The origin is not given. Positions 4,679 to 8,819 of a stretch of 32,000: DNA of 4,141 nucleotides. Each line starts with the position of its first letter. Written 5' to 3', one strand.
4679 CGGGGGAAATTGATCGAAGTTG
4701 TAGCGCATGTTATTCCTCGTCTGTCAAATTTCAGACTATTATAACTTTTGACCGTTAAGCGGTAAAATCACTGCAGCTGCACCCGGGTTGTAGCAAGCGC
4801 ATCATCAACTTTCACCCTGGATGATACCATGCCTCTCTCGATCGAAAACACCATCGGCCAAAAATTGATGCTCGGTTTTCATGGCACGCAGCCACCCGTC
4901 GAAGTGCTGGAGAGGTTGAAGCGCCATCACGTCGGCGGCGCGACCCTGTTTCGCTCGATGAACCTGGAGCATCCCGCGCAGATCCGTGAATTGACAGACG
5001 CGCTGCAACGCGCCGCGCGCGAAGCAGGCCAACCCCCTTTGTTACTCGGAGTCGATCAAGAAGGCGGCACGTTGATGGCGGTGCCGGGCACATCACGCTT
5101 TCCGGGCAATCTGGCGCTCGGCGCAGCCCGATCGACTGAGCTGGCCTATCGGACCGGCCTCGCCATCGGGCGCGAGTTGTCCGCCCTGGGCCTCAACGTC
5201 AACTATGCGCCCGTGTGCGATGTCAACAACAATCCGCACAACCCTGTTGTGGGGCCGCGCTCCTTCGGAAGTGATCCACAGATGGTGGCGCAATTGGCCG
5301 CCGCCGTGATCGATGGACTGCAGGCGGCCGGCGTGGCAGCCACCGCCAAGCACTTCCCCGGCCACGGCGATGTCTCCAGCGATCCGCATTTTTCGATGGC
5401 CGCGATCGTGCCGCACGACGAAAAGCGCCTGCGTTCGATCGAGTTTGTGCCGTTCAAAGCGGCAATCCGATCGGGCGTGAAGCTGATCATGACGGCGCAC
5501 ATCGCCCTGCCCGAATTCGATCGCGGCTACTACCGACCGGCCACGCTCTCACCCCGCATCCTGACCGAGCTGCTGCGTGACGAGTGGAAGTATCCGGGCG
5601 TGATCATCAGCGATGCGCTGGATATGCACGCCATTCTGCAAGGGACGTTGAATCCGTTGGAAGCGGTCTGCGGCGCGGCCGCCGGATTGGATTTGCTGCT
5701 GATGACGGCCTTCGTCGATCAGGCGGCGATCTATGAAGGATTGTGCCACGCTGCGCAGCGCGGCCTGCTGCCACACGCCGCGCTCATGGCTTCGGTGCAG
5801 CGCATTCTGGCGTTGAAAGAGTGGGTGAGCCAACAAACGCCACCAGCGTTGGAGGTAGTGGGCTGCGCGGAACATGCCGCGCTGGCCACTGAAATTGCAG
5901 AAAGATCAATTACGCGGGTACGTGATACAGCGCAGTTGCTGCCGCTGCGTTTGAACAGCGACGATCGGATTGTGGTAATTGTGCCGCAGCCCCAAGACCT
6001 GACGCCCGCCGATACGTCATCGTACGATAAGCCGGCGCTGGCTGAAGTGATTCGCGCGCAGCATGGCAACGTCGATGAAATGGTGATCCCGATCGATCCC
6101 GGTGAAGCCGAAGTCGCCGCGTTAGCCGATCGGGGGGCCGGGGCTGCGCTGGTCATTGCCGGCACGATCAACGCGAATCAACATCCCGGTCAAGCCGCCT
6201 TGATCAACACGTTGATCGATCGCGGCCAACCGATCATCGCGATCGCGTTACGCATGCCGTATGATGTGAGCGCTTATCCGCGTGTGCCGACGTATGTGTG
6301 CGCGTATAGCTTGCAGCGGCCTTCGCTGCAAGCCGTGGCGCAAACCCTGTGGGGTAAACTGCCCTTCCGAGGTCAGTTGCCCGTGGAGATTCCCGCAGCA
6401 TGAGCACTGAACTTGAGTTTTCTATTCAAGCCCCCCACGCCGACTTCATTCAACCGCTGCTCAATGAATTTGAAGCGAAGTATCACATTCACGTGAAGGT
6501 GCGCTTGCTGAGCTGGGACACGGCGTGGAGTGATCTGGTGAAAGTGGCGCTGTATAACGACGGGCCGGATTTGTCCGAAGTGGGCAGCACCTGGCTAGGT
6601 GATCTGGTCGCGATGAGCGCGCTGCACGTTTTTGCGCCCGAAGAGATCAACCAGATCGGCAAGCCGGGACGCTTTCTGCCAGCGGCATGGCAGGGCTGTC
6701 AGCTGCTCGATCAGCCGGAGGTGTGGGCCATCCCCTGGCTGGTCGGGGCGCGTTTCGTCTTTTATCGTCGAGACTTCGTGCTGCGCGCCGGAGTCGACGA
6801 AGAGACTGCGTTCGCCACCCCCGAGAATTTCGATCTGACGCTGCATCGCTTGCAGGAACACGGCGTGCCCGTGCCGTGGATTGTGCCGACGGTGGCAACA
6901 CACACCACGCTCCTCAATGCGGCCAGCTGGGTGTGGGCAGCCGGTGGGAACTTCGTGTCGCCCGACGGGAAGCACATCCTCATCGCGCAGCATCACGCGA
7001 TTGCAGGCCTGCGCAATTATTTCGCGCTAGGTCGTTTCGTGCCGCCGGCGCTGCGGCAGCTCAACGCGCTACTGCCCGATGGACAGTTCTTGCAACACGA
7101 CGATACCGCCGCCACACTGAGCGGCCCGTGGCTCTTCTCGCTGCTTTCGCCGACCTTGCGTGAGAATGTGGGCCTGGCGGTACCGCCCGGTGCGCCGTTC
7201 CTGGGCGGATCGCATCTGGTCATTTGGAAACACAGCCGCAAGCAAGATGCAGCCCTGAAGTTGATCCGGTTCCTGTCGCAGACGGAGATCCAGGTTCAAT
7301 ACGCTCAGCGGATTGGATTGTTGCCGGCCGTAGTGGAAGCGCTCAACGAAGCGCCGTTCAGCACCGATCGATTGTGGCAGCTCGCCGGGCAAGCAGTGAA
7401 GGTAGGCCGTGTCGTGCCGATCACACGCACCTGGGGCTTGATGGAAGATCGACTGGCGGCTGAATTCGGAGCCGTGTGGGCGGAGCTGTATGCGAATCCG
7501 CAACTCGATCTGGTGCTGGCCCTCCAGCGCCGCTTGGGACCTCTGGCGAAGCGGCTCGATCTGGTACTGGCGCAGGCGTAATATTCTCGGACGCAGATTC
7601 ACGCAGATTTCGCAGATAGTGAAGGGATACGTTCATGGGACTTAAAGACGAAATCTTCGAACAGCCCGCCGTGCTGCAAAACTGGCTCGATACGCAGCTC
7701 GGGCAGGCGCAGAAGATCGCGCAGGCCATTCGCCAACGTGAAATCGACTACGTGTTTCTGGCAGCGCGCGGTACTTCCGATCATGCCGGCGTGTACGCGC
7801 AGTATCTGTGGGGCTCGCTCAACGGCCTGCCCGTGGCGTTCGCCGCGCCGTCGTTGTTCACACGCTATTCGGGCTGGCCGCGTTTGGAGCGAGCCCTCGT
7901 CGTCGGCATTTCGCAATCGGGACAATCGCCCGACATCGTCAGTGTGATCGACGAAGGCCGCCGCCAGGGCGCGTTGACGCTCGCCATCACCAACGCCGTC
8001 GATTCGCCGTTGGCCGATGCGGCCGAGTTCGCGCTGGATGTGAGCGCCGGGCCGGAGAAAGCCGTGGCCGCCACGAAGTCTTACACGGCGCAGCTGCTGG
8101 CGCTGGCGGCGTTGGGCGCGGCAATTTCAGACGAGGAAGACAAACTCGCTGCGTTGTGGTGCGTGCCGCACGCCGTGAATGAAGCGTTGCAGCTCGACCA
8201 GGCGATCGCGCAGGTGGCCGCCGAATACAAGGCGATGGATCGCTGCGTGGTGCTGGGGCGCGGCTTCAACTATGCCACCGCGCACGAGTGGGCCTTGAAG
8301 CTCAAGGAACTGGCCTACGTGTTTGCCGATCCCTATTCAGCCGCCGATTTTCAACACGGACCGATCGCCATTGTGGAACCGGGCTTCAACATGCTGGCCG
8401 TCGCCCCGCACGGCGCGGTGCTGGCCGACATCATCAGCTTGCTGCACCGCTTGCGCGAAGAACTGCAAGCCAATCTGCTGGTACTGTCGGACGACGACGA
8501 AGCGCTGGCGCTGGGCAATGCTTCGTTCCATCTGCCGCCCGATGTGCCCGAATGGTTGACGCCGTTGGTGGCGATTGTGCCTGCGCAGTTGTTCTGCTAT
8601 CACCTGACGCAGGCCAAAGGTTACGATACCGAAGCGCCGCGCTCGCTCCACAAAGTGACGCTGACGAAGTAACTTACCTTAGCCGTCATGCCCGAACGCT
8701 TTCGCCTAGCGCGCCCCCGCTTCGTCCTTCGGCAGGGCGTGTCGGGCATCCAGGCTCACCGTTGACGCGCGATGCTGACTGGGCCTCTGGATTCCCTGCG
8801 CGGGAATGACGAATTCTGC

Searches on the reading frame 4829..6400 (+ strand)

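Call 53: search_protein_families(library=pfam, proteins=[window:4829-6400:+], max_evalue=0.00001)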
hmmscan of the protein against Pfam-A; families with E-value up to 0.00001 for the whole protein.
window:4829-6400:+ (524 aa): 2 families
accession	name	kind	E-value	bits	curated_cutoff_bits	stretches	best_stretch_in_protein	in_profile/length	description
PF00933.27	Glyco_hydro_3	-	1.3e-80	271.7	27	1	6-328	3-315/316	Glycosyl hydrolase family 3 N terminal domain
PF01915.27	Glyco_hydro_3_C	-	4.6e-07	30.4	31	1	368-523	8-171/200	Glycosyl hydrolase family 3 C-terminal domain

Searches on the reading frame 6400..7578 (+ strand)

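Call 53: search_protein_families(library=pfam, proteins=[window:6400-7578:+], max_evalue=0.00001)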
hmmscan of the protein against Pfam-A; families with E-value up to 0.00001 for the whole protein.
window:6400-7578:+ (393 aa): 2 families
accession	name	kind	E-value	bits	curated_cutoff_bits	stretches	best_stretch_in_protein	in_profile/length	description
PF01547.30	SBP_bac_1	-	2.8e-16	60.8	26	1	12-298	3-306/307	Bacterial extracellular solute-binding protein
PF13416.11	SBP_bac_8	-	7.5e-14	52.6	27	1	21-323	3-274/279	Bacterial extracellular solute-binding protein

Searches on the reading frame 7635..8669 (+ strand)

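Call 53: search_protein_families(library=pfam, proteins=[window:7635-8669:+], max_evalue=0.00001)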
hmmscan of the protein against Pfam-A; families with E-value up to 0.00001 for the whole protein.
window:7635-8669:+ (345 aa): 1 family
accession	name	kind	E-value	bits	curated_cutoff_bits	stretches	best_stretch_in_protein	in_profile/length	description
PF01380.27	SIS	-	2.5e-30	105.4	25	2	40-160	8-128/131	SIS domain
